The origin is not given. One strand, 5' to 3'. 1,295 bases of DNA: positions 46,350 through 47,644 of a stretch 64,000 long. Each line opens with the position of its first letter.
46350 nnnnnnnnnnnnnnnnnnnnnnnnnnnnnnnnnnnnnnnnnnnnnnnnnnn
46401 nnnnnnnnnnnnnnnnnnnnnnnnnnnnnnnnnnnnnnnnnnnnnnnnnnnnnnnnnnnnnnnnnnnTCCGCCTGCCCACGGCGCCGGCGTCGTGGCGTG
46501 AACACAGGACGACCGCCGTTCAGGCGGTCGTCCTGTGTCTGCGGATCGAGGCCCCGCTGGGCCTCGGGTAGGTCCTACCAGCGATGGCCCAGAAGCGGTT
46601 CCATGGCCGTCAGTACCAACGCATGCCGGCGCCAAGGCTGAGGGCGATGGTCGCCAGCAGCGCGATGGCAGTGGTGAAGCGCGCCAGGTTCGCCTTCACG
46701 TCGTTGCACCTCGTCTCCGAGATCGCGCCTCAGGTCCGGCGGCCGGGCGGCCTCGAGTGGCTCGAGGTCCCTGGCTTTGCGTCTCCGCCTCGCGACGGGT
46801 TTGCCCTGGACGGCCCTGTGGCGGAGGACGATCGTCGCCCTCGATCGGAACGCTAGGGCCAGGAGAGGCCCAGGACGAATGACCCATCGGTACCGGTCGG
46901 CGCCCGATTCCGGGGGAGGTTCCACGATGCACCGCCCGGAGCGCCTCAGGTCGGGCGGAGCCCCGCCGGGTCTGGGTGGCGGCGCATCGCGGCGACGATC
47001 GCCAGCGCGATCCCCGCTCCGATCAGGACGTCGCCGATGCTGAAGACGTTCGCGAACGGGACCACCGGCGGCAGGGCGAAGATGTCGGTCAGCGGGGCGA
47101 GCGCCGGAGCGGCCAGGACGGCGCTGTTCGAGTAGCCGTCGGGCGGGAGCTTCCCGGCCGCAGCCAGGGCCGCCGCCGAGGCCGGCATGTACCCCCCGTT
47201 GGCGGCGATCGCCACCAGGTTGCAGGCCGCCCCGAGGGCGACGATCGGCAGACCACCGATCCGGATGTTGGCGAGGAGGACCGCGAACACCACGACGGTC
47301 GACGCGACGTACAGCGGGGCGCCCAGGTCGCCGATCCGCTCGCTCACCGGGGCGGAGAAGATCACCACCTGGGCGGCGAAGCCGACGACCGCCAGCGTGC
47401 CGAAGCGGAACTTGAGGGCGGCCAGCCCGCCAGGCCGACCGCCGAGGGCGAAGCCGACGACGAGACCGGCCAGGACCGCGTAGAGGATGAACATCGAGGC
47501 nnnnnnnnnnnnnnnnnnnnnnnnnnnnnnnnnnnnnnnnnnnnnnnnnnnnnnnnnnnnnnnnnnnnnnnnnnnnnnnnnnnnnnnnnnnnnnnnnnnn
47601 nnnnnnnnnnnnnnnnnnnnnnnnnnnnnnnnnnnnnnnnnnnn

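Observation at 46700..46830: GEMM-I (c-di-GMP-I) riboswitch on the minus strand, immediately downstream of a GGDEF-EAL / DUF5317-like operon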

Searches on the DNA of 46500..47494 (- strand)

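Call 10: search_rna_families(sources=[L001, L002, L003, L004, L005, L006, L007, L008, L009, L028], threshold=gathering)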
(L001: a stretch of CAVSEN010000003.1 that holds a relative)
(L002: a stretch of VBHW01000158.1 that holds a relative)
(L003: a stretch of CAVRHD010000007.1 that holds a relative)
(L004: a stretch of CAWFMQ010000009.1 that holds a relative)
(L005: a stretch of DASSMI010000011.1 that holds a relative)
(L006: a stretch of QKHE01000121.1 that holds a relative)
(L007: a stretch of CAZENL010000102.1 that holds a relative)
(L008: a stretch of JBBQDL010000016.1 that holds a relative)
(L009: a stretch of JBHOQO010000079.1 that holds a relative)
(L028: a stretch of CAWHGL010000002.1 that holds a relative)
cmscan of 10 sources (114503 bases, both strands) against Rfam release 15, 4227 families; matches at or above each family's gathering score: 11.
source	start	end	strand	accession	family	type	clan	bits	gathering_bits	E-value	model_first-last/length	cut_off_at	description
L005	3865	3942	+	RF03167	c-di-GMP-I-GGC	Cis-reg; riboswitch;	CL00126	65.6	59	5.2e-13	1-80/80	no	c-di-GMP-I-GGC riboswitch aptamer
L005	4386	4463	+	RF03167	c-di-GMP-I-GGC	Cis-reg; riboswitch;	CL00126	65.2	59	6.9e-13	1-80/80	no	c-di-GMP-I-GGC riboswitch aptamer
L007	5432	5506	+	RF03167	c-di-GMP-I-GGC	Cis-reg; riboswitch;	CL00126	64.3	59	1.3e-12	1-80/80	no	c-di-GMP-I-GGC riboswitch aptamer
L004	6710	6784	+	RF03167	c-di-GMP-I-GGC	Cis-reg; riboswitch;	CL00126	63.4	59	2.2e-12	1-80/80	no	c-di-GMP-I-GGC riboswitch aptamer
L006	6647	6724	+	RF03167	c-di-GMP-I-GGC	Cis-reg; riboswitch;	CL00126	63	59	3e-12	1-80/80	no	c-di-GMP-I-GGC riboswitch aptamer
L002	4297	4383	+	RF03167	c-di-GMP-I-GGC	Cis-reg; riboswitch;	CL00126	62.8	59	3.2e-12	1-80/80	no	c-di-GMP-I-GGC riboswitch aptamer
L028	6667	6741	+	RF03167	c-di-GMP-I-GGC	Cis-reg; riboswitch;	CL00126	62.1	59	5.3e-12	1-80/80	no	c-di-GMP-I-GGC riboswitch aptamer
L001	6678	6770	+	RF03167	c-di-GMP-I-GGC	Cis-reg; riboswitch;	CL00126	61.5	59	7.8e-12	1-80/80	no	c-di-GMP-I-GGC riboswitch aptamer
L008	6079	6158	+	RF03167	c-di-GMP-I-GGC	Cis-reg; riboswitch;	CL00126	59.8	59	2.4e-11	1-80/80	no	c-di-GMP-I-GGC riboswitch aptamer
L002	3118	3214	+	RF01051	c-di-GMP-I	Cis-reg; riboswitch;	CL00126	46.2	35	1.3e-05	1-87/87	no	c-di-GMP-I riboswitch aptamer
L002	3670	3763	+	RF01051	c-di-GMP-I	Cis-reg; riboswitch;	CL00126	45.8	35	1.6e-05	1-87/87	no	c-di-GMP-I riboswitch aptamer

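Call 11: search_rna_families(sources=[L010, L011, L012, L013, L014, L015, L016, L017, L018, L019, L020, L021, L022, L024], threshold=gathering)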
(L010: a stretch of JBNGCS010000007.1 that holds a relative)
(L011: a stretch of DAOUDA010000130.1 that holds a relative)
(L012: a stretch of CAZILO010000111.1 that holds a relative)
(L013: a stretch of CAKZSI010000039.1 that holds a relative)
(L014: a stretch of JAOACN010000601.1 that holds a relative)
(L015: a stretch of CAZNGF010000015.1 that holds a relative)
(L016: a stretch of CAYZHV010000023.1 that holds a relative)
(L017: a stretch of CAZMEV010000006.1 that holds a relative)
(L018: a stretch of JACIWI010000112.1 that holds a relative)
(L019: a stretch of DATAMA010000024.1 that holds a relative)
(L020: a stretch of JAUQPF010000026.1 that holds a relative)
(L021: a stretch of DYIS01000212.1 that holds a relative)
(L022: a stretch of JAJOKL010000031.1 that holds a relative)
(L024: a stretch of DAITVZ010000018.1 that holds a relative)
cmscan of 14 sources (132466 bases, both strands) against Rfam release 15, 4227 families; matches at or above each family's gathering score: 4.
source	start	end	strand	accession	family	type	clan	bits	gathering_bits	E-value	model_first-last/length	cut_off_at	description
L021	3754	3826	+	RF00005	tRNA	Gene; tRNA;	CL00001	68.7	29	1.5e-12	1-71/71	no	tRNA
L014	204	276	+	RF00005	tRNA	Gene; tRNA;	CL00001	68.1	29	2.2e-12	1-71/71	no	tRNA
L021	3678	3750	+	RF00005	tRNA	Gene; tRNA;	CL00001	66.3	29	6.6e-12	1-71/71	no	tRNA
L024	8374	8522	-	RF00557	L10_leader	Cis-reg; leader;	-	57.3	44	3.6e-06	1-138/138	no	Ribosomal protein L10 leader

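Call 12: search_rna_families(source=window, start=46500, end=47000, threshold=evalue, max_evalue=10, show_alignments=3)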
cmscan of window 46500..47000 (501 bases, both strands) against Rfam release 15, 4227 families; matches with E-value up to 10: 6.
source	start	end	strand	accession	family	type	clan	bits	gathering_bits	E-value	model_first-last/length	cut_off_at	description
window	46734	46814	-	RF03167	c-di-GMP-I-GGC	Cis-reg; riboswitch;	CL00126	49.4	59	1e-10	1-80/80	no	c-di-GMP-I-GGC riboswitch aptamer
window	46664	46743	+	RF02464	Ms_AS-4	Gene; sRNA;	-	19.7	50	0.92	1-82/82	no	Actinobacteria sRNA Ms_AS-4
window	46720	46797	+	RF00983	mir-662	Gene; miRNA;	-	19.2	88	0.81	1-82/82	no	mir-662 microRNA precursor family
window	46503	46537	+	RF03361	mir-3136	Gene; miRNA;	-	15.7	86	3.7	1-78/78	no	mir-3136 microRNA precursor family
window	46500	46606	+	RF01752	psaA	Cis-reg;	-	13.6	50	0.82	83-197/197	5'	psaA RNA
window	46503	46564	-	RF02241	Xoo2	Gene; sRNA;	-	12.8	45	7.4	1-78/78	no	Xanthomonadaceae sRNA Xoo2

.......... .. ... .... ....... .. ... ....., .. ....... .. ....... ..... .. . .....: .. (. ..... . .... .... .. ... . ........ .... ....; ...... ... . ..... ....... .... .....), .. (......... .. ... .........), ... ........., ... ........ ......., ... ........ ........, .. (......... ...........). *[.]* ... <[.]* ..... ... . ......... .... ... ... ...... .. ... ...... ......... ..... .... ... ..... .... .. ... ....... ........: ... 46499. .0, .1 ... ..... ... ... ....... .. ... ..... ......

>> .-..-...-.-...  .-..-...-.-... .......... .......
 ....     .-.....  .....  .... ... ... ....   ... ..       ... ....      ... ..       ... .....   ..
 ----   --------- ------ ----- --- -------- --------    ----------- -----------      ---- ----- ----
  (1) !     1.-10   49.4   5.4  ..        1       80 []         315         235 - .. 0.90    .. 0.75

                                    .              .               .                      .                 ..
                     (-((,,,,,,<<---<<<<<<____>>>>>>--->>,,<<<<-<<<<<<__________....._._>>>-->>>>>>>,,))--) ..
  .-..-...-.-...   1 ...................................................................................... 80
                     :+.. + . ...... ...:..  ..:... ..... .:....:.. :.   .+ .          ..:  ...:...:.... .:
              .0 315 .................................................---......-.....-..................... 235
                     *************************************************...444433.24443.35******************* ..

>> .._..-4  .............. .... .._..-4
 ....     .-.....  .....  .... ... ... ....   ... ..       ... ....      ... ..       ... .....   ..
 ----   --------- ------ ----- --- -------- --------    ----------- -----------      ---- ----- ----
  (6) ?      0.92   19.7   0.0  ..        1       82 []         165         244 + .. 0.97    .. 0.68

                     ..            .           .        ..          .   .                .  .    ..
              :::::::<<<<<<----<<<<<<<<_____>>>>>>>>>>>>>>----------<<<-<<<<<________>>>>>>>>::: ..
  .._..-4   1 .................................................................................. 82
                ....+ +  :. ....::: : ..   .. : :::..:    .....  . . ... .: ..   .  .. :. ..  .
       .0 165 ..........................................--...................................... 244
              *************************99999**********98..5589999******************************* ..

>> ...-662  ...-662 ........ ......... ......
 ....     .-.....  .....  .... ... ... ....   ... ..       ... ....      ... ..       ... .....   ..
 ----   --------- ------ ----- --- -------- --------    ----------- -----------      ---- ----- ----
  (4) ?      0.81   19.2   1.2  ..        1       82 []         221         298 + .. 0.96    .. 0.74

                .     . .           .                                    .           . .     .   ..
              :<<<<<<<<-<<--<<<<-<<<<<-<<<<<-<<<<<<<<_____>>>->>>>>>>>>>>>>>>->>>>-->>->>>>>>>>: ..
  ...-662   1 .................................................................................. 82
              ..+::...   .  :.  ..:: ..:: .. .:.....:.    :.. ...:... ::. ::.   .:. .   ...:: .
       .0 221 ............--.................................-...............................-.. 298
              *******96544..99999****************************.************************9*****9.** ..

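Call 29: build_rna_model(alignment_id=A3, structure=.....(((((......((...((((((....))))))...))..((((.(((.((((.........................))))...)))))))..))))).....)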
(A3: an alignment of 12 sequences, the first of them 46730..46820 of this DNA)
Model R1 built from alignment A3 (12 sequences, 108 columns); structure: as given.
model positions 90; base pairs 24; branch points 1; effective number of sequences 1.37; information 0.633 bits per position. Calibrated on 0.2 Mb of random sequence (short: E-values are rough).
structure used (alignment columns):
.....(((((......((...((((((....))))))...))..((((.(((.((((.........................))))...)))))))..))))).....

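Call 30: search_with_rna_model(model_id=R1, sources=[L032, L033, L034, L035, L036, L037, L038, L039, L040, L041, L042, L043, L044, L045, L046, L047, L048, L049, L050, L051, L052, L053, L054, L055, L056, L057, L058, L059, L060, L061, L062, L063, L064, L065, L066, L067, L068, L069, L070, L071, L072, L073, L074, L075, L076, L077, L078, L079, L080, L081, L082, L083, L084, L085, L086, L087, L088, L089, L090, L091, L092, L093, L094, L095, L096, L097, L098, L099, L100, L101, L102, L103, L104, L105, L106, L107, L108, L109, L110, L111, window, L001, L002, L003, L004, L005, L006, L007, L008, L009, L028], max_evalue=0.01, make_alignment=true)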
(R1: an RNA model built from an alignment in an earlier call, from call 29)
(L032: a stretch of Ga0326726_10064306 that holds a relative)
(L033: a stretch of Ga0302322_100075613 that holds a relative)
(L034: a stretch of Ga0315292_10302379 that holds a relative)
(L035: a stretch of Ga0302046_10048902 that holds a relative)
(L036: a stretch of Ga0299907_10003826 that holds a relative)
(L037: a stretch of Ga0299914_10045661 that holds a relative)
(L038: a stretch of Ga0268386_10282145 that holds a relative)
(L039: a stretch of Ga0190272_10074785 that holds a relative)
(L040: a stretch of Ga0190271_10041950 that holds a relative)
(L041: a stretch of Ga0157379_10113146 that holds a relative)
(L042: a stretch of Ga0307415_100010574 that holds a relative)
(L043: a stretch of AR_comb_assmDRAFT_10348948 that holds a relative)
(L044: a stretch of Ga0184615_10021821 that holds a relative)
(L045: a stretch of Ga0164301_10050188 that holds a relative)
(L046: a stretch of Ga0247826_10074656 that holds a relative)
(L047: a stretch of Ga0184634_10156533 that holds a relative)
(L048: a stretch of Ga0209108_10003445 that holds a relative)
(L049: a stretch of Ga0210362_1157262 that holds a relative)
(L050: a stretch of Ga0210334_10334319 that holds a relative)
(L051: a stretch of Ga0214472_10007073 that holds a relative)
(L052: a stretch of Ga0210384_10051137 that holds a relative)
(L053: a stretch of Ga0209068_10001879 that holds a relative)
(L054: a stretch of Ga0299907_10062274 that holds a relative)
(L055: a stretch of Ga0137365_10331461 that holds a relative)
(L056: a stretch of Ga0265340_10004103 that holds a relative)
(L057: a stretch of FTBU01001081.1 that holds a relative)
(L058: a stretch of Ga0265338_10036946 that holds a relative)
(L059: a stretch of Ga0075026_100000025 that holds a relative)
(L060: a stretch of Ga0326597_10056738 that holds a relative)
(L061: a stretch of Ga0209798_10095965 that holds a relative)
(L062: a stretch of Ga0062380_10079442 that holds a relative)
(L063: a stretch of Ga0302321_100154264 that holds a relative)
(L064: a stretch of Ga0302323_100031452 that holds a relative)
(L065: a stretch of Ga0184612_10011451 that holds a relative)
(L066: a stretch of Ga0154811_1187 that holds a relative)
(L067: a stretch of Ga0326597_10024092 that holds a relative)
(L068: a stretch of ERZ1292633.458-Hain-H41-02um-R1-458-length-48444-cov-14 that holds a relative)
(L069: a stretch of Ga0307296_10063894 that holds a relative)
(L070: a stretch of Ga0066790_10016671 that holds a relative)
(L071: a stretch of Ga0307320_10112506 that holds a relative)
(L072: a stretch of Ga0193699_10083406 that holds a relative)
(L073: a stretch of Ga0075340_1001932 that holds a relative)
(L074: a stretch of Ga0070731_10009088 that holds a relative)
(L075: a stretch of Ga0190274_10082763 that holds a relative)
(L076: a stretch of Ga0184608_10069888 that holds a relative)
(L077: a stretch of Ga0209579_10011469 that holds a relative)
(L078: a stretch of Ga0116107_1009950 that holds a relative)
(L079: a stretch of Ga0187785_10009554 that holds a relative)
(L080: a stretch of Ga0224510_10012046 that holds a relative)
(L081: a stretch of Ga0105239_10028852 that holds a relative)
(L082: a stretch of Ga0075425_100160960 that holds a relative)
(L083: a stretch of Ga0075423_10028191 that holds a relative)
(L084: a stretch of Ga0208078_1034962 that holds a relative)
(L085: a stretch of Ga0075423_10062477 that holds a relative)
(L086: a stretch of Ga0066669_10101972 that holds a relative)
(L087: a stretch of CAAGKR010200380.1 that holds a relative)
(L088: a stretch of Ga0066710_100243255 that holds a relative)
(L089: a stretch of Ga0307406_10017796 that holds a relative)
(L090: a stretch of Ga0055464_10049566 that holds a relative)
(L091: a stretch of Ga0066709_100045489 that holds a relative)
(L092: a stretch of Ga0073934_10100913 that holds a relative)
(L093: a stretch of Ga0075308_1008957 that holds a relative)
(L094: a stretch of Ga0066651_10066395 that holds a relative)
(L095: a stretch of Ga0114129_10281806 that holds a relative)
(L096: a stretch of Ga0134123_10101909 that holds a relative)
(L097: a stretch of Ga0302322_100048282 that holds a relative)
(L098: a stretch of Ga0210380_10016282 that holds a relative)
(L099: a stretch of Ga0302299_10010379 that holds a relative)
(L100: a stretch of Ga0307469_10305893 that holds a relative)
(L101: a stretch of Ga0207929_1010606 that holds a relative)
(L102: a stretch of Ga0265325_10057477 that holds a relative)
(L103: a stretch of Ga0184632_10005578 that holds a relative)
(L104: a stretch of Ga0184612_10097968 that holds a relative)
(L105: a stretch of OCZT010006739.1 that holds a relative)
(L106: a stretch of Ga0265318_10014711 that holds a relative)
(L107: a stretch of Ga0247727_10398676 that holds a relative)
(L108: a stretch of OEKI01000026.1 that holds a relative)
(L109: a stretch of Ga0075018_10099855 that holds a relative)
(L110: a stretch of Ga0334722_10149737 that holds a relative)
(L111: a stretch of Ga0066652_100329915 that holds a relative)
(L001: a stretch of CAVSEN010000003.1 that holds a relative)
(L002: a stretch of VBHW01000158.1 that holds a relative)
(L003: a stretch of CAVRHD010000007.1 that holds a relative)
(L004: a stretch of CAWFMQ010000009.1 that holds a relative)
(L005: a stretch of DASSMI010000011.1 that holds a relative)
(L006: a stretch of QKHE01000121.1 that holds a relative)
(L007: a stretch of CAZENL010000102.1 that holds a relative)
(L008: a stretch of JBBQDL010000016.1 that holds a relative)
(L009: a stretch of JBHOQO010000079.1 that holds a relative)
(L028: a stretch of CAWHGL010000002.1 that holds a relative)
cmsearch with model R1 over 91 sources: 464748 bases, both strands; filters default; matches with E-value up to 0.01: 100.
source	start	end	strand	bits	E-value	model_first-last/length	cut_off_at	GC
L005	3860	3947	+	96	3.6e-22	1-90/90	no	0.67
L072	798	883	+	96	3.7e-22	1-90/90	no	0.66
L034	1071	1161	+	95.8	4.2e-22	1-90/90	no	0.71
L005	4381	4468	+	95.6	4.7e-22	1-90/90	no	0.69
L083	4880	4969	+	95.1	6.1e-22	1-90/90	no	0.69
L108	1634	1723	+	95.1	6.1e-22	1-90/90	no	0.69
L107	496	581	+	94.3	9.7e-22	1-90/90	no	0.7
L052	742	831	+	93.9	1.3e-21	1-90/90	no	0.71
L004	6705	6789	+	93.8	1.4e-21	1-90/90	no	0.71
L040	847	936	+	93.3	1.8e-21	1-90/90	no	0.7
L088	2018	2104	+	93.2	2e-21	1-90/90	no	0.66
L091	2616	2702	+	93.2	2e-21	1-90/90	no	0.66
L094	464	550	+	92.9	2.4e-21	1-90/90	no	0.67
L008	6074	6163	+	92.6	2.7e-21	1-90/90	no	0.67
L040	1333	1422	+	92.4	3.2e-21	1-90/90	no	0.71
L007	5427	5511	+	92.1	3.8e-21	1-90/90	no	0.67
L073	1954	2044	+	92.1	3.9e-21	1-90/90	no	0.66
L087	2560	2649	+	92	4e-21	1-90/90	no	0.68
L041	237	326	+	91.8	4.4e-21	1-90/90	no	0.7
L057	304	396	+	91.7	4.7e-21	1-90/90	no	0.68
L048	3262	3346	+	91.7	4.7e-21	1-90/90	no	0.65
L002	4292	4388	+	91.7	4.8e-21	1-90/90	no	0.71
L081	1955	2044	+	91.5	5.5e-21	1-90/90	no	0.67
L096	1450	1539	+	91.3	6e-21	1-90/90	no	0.68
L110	1068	1155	+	91.2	6.5e-21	1-90/90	no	0.66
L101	752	849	+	90.9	7.6e-21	1-90/90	no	0.69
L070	1994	2086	+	90.8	8.5e-21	1-90/90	no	0.69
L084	370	462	+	90.8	8.5e-21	1-90/90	no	0.69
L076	515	599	+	90.5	9.6e-21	1-90/90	no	0.71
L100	1078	1169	+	90.3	1.1e-20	1-90/90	no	0.67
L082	1989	2073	+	90.1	1.2e-20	1-90/90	no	0.69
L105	4870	4973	+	90.1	1.3e-20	1-90/90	no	0.71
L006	6642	6729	+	90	1.4e-20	1-90/90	no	0.69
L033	1830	1920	+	89.8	1.6e-20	1-90/90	no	0.73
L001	6673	6775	+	89.8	1.6e-20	1-90/90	no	0.69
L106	2937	3024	+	89.7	1.6e-20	1-90/90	no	0.67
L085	1438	1522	+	89.7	1.6e-20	1-90/90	no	0.69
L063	677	768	+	89.6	1.7e-20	1-90/90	no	0.7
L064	4124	4215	+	89.6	1.7e-20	1-90/90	no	0.7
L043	498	582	+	89.5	1.8e-20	1-90/90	no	0.68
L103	1281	1365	+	89.5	1.8e-20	1-90/90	no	0.68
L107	1021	1108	+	89.4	1.9e-20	1-90/90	no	0.7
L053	4882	4971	+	89.3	2e-20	1-90/90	no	0.67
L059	4882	4971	+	89.3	2e-20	1-90/90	no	0.67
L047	630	717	+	89.3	2.1e-20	1-90/90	no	0.69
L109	786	889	+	89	2.4e-20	1-90/90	no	0.68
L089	874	958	+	88.9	2.6e-20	1-90/90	no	0.65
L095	1867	1951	+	88.9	2.6e-20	1-90/90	no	0.65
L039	1232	1329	+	88.7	3e-20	1-90/90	no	0.68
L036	4881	4976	+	88.6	3.1e-20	1-90/90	no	0.69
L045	1864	1953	+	88.4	3.6e-20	1-90/90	no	0.7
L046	952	1041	+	88.4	3.6e-20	1-90/90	no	0.7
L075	1157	1241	+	88.2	4.1e-20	1-90/90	no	0.69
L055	695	779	+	88.1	4.1e-20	1-90/90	no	0.68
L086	21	107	+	88.1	4.3e-20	1-90/90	no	0.68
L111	642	733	+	87.9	4.8e-20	1-90/90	no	0.65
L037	245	340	+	87.8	5e-20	1-90/90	no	0.7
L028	6662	6746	+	87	8.1e-20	1-90/90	no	0.68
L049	504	597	+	86.9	8.4e-20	1-90/90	no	0.7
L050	2274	2367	+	86.9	8.4e-20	1-90/90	no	0.7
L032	590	680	+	86.9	8.7e-20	1-90/90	no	0.77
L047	100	186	+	86.8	9e-20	1-90/90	no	0.68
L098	978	1067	+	86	1.5e-19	1-90/90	no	0.67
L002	3114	3220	+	85.9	1.6e-19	1-90/90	no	0.74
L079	1466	1553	+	85.7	1.8e-19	1-90/90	no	0.64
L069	1017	1109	+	85.2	2.4e-19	1-90/90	no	0.76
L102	501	601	+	85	2.8e-19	1-90/90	no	0.67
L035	692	787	+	84.9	2.8e-19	1-90/90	no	0.74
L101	1305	1408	+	84.7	3.2e-19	1-90/90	no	0.69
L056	1866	1967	+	84.4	3.9e-19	1-90/90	no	0.68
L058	3762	3863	+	84.4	3.9e-19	1-90/90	no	0.68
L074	585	686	+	84.4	3.9e-19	1-90/90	no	0.68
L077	2095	2196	+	84.4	3.9e-19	1-90/90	no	0.68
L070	2542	2643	+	84.4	4e-19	1-90/90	no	0.68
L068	4348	4439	+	84.3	4.1e-19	1-90/90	no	0.68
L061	742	829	+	83.6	6.4e-19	1-90/90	no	0.7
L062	362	449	+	83.6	6.4e-19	1-90/90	no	0.7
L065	4062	4149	+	83.4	7.1e-19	1-90/90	no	0.66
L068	4877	4970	+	83.2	8.1e-19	1-90/90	no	0.7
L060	4020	4112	+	83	9.4e-19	1-90/90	no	0.7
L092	1611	1715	+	82.9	9.4e-19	1-90/90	no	0.66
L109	239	334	+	82.9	9.4e-19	1-90/90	no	0.69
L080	695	786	+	82.7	1.1e-18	1-90/90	no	0.74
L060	3494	3585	+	82.4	1.3e-18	1-90/90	no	0.68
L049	2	97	+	82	1.6e-18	1-90/90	no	0.69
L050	1772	1867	+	82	1.6e-18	1-90/90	no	0.69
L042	1808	1905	+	82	1.7e-18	1-90/90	no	0.72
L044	2349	2438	+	81.7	2e-18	1-90/90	no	0.69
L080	1213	1304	+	81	3.1e-18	1-90/90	no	0.74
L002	3666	3769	+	80.5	4.1e-18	1-90/90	no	0.67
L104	732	827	+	79.9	5.8e-18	1-90/90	no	0.68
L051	2254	2381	+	79.1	9.6e-18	1-90/90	no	0.66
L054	2524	2623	+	77.9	1.9e-17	1-90/90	no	0.73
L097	2022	2124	+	76.9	3.6e-17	1-90/90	no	0.73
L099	4600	4702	+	76.9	3.6e-17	1-90/90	no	0.73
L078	3560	3662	+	72.6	4.9e-16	1-90/90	no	0.7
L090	108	208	+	70.8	1.4e-15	1-90/90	no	0.67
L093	44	144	+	70.8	1.4e-15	1-90/90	no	0.67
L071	816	911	+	64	8.6e-14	1-90/90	no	0.66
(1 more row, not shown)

Alignment A4: 100 matches aligned to the model, 151 columns, each read 5' to 3' on its own strand. Consensus structure (alignment columns), stored with it:
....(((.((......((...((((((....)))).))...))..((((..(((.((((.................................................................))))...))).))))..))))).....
